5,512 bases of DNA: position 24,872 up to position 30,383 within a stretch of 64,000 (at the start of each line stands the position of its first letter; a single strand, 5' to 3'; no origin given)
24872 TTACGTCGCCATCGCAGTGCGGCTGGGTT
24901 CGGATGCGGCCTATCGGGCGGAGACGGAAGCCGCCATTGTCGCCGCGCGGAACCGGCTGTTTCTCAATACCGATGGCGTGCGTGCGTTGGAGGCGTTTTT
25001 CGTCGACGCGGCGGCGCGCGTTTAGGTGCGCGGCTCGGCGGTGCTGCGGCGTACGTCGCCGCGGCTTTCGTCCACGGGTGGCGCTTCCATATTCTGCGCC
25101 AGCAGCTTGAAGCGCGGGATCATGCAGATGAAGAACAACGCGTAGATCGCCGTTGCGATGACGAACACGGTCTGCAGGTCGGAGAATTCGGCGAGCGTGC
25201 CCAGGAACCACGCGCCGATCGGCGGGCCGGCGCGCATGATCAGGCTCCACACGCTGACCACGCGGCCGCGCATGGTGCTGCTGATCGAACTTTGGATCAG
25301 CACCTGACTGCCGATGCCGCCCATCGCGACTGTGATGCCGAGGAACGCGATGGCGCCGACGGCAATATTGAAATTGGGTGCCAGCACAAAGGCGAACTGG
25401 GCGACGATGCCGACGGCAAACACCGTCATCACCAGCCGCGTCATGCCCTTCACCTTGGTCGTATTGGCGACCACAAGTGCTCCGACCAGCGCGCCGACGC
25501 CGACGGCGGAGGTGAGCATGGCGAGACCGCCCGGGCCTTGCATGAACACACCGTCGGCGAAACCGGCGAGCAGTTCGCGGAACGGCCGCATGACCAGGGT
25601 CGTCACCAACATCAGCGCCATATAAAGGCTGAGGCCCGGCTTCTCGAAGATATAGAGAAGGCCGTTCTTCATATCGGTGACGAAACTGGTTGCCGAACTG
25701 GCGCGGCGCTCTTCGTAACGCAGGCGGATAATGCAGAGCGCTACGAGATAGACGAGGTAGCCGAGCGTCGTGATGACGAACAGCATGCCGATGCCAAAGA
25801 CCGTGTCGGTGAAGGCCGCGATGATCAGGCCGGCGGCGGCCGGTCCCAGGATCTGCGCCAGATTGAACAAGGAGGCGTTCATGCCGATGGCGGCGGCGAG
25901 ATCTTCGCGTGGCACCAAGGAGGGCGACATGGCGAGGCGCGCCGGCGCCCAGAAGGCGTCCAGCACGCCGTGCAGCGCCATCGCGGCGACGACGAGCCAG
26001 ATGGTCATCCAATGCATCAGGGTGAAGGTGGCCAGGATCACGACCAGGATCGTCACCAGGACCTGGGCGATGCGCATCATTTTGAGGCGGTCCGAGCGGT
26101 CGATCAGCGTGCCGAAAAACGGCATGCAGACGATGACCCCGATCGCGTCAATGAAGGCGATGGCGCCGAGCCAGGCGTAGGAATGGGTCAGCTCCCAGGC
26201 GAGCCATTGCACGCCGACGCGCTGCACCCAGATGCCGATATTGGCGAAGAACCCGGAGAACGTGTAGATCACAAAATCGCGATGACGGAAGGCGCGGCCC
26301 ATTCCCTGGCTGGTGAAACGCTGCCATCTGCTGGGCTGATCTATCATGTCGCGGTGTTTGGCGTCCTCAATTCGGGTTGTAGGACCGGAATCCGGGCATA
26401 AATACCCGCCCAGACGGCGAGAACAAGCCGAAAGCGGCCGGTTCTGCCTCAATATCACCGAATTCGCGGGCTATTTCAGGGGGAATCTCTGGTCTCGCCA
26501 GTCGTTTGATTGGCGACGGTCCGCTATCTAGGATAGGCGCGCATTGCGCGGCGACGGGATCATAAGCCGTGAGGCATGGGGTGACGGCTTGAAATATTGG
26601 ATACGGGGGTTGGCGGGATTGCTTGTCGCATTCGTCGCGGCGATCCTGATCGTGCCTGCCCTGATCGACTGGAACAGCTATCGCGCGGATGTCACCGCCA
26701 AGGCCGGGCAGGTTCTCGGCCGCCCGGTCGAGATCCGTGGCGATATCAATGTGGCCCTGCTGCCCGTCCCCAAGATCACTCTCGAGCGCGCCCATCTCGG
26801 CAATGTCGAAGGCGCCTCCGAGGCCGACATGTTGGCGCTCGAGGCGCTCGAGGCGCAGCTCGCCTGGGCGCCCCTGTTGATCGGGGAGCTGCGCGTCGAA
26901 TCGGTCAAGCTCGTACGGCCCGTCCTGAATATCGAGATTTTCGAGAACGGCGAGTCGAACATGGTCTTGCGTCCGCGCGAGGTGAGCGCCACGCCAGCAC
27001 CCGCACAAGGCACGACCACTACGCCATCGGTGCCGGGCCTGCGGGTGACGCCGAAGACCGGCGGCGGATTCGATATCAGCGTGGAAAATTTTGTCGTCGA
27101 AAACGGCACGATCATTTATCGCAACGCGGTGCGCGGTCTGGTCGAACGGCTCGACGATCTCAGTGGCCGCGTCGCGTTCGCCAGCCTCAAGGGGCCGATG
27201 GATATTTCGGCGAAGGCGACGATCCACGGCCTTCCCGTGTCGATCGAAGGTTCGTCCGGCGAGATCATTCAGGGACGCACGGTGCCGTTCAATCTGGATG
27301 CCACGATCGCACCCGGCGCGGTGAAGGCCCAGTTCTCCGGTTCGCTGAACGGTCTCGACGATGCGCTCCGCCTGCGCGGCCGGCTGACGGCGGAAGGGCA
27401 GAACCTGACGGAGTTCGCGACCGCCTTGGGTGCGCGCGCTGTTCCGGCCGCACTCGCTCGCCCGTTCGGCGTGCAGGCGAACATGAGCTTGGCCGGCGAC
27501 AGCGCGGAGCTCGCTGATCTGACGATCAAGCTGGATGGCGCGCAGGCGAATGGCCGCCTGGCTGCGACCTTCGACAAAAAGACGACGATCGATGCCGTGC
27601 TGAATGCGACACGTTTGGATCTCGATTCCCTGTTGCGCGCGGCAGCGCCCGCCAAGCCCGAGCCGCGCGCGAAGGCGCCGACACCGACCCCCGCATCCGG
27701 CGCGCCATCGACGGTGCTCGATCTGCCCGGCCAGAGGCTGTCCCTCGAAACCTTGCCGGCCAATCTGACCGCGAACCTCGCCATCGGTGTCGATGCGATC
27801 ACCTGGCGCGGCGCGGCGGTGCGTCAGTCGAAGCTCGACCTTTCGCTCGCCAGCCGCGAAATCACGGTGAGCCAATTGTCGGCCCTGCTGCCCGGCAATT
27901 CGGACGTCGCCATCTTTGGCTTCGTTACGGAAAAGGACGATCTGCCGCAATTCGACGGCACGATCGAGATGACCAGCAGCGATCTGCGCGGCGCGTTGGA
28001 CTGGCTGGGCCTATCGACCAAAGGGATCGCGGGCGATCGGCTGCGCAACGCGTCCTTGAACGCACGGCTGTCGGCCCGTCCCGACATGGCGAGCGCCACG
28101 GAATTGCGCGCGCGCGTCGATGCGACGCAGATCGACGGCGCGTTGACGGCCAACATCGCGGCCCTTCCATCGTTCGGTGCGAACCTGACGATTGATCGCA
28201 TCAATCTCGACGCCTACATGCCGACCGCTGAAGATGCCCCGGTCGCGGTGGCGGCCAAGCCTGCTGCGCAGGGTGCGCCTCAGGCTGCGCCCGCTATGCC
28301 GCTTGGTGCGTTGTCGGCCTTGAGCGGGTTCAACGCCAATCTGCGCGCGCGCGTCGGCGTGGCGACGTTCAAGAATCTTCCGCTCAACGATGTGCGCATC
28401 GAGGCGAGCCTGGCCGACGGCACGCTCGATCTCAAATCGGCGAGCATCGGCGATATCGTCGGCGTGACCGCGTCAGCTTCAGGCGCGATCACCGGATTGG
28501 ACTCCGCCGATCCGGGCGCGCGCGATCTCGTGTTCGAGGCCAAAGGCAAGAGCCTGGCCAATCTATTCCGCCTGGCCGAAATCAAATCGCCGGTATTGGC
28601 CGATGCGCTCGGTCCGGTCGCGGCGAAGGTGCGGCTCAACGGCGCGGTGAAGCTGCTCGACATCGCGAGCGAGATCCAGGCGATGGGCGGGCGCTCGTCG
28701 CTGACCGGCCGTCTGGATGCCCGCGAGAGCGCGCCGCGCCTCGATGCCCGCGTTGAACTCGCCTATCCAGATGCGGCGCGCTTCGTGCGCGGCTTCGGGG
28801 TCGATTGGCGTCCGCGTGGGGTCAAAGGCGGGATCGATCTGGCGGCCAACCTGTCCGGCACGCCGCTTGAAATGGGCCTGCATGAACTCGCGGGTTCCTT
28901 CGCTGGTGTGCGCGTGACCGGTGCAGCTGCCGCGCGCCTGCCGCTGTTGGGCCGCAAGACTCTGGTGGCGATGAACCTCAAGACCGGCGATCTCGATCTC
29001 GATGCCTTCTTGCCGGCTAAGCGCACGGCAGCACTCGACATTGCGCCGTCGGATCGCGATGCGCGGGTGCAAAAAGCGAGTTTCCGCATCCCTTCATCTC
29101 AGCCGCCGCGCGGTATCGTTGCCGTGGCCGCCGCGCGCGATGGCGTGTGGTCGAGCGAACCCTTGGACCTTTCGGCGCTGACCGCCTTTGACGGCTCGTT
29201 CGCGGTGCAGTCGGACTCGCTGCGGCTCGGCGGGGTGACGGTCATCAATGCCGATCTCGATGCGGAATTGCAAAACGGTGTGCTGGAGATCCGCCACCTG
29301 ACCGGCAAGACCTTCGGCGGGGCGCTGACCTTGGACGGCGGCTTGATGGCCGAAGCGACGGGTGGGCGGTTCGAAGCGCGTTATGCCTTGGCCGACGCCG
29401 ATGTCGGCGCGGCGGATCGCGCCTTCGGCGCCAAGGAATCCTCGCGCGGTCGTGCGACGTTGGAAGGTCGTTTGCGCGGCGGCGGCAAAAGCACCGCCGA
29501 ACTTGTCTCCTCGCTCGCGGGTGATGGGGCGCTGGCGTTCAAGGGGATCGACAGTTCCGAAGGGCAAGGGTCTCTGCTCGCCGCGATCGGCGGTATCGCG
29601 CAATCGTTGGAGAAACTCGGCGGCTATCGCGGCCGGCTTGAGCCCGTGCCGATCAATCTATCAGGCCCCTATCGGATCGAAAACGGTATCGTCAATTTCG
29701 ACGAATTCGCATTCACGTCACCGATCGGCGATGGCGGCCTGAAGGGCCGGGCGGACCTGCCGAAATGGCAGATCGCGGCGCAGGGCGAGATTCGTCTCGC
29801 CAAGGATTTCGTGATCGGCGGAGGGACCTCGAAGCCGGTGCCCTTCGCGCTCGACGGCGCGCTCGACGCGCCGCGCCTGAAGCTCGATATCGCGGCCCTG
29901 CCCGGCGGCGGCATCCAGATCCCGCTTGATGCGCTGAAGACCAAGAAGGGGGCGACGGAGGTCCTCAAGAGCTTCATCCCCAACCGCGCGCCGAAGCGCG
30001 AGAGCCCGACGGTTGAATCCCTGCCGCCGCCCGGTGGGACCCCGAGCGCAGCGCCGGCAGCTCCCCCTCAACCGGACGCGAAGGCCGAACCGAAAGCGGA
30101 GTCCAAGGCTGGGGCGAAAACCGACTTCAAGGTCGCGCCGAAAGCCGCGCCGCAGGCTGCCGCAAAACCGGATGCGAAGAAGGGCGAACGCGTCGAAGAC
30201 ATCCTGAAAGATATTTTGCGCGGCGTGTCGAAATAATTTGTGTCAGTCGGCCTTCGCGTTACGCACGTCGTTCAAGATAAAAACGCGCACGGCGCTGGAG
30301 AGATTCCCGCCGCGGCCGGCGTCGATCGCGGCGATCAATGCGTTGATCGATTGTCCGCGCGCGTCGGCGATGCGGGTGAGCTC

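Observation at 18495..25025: Translationally coupled TPR-methyltransferase / fused 5-oxoprolinase / TPR-OGT-like glycosyltransferase operon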

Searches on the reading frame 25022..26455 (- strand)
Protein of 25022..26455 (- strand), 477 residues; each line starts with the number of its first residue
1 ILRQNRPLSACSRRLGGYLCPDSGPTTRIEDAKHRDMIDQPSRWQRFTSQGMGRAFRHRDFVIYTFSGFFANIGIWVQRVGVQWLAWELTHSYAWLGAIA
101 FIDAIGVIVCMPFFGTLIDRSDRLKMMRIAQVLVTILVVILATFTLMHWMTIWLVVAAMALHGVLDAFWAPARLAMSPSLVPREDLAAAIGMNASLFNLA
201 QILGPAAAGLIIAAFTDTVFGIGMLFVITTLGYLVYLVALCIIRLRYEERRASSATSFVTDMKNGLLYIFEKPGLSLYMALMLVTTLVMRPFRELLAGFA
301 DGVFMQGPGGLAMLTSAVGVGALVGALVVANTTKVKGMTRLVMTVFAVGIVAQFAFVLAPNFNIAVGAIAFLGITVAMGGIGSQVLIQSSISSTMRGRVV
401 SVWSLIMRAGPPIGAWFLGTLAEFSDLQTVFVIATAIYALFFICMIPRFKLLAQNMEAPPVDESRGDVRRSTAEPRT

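Call 12: search_protein_families(library=pfam, proteins=[window:25022-26455:-], max_evalue=0.0001)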
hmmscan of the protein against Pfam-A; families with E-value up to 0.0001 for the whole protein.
window:25022-26455:- (477 aa): 2 families
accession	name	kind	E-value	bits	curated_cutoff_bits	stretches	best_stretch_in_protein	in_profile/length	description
PF05977.19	MFS_3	-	5.8e-28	98.1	27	1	56-451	7-395/524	Transmembrane secretion effector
PF07690.21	MFS_1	-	1.2e-25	90.6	33.4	2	66-391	3-323/347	Major Facilitator Superfamily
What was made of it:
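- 25022..26458 (-): MFS_3-family transporter, convergent with the unit, with a 4-nt overlap of the two stop regions. It marks the downstream boundary and is a conserved syntenic neighbour of the oxoprolinase. Pfam MFS_3/MFS_1 (call 12).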

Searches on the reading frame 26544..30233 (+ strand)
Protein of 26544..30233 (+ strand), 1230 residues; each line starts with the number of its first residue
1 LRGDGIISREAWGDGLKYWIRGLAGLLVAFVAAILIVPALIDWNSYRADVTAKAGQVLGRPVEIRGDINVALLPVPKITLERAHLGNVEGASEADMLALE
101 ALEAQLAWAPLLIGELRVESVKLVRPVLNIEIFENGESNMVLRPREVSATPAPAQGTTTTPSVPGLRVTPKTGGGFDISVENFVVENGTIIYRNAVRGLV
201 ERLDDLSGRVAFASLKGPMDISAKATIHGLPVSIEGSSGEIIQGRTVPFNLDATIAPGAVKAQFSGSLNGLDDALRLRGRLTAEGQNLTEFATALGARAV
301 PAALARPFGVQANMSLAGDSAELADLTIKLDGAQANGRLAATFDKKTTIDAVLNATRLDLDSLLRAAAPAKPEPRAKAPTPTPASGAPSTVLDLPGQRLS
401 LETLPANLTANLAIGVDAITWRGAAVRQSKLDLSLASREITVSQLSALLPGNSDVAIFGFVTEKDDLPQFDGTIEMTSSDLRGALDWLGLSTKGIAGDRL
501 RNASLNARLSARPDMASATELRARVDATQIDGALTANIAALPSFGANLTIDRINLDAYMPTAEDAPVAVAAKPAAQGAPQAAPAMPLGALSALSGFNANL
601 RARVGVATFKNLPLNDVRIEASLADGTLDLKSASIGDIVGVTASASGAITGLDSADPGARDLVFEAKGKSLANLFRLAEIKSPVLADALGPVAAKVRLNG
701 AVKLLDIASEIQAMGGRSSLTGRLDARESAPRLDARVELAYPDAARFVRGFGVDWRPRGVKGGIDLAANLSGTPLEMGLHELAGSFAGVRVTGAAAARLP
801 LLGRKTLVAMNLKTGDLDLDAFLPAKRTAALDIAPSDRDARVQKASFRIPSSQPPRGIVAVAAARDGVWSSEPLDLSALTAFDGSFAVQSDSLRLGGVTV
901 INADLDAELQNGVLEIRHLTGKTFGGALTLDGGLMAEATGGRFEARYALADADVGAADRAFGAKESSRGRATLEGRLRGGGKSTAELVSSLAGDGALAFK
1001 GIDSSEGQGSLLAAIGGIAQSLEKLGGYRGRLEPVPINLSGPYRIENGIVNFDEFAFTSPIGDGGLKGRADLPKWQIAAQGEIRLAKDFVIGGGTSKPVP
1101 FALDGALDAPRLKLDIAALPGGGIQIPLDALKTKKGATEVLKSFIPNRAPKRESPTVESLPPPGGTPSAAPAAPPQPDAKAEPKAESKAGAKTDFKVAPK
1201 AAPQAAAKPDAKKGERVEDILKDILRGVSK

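Call 12: search_protein_families(library=pfam, proteins=[window:26544-30233:+], max_evalue=0.0001)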
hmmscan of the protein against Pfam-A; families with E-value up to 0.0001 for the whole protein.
window:26544-30233:+ (1230 aa): 3 families
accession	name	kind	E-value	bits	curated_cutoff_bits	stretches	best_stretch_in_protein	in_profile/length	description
PF05170.20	AsmA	-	1.5e-35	123.5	29.8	1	16-636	5-479/607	AsmA family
PF05359.17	DUF748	-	5.9e-16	58.2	50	1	17-533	16-465/1037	Domain of Unknown Function (DUF748)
PF13116.12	YhdP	-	1.9e-08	33.2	46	0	23-140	7-132/1224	YhdP protein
